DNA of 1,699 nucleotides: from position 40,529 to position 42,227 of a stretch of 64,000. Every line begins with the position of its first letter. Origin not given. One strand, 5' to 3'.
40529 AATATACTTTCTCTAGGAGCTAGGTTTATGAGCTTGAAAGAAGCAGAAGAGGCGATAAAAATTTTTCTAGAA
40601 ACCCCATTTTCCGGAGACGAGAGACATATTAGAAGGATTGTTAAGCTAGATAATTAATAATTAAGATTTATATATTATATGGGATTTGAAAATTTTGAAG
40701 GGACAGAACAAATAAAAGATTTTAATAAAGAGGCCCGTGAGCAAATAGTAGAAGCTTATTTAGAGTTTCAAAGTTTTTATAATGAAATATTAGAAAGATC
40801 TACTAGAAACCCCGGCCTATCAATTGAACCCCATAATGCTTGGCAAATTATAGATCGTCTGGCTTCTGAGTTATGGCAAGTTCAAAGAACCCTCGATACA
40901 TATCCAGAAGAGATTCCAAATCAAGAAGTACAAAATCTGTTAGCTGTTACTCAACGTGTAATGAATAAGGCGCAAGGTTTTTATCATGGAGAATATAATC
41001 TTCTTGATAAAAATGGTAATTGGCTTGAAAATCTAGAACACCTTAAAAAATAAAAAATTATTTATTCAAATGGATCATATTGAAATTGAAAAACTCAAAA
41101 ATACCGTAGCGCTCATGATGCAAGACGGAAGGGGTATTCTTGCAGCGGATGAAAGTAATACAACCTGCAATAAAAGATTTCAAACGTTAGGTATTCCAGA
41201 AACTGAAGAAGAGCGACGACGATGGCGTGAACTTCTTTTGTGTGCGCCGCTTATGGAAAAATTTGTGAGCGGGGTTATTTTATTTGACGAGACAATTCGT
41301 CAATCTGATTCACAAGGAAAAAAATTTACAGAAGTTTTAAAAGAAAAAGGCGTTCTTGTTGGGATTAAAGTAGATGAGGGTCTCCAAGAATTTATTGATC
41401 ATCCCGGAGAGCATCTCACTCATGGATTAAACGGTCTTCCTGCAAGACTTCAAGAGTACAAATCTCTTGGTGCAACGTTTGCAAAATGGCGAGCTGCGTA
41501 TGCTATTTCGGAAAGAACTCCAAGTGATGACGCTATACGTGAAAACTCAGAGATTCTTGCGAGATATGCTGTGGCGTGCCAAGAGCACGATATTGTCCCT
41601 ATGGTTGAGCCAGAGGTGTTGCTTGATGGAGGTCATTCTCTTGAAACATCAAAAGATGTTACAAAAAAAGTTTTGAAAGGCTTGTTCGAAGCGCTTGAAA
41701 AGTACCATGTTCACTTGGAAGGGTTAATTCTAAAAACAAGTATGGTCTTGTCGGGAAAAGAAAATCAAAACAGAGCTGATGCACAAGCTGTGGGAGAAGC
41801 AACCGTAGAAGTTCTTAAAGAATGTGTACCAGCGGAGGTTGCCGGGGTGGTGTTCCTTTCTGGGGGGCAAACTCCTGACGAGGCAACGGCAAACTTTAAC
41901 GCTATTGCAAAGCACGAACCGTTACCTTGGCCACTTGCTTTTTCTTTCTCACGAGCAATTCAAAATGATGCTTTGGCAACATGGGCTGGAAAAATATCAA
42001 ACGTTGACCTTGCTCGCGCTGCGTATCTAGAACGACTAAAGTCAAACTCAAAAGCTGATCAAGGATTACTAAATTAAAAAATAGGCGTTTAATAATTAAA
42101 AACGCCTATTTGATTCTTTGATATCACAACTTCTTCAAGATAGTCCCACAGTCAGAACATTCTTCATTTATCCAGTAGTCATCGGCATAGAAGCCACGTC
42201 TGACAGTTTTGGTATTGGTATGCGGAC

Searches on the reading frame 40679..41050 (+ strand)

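Call 52: search_protein_families(library=pfam, proteins=[window:40679-41050:+], max_evalue=0.05)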
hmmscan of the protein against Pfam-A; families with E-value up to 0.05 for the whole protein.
window:40679-41050:+ (124 aa): 1 family
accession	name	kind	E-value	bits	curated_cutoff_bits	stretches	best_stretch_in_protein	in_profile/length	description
PF24693.1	DUF7660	-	0.048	14.2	27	0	67-115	11-59/73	Family of unknown function (DUF7660)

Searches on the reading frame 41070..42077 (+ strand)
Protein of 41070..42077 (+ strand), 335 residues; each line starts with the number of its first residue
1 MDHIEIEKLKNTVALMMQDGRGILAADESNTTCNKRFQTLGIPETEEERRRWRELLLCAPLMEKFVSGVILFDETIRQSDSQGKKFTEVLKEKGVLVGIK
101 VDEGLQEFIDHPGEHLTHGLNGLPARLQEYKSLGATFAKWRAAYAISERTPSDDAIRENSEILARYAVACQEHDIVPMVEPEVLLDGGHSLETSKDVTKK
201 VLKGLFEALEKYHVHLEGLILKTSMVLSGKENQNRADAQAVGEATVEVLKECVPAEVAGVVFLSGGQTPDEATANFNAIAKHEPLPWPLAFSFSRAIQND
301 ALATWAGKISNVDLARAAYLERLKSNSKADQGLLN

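Call 5: search_protein_families(library=pfam, proteins=[window:41070-42077:+], max_evalue=0.01)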
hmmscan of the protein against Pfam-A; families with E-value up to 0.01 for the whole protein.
window:41070-42077:+ (335 aa): 1 family
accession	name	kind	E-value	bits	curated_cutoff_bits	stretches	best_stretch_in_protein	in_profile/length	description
PF00274.25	Glycolytic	-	5.9e-121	404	22.2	1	9-332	2-327/349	Fructose-bisphosphate aldolase class-I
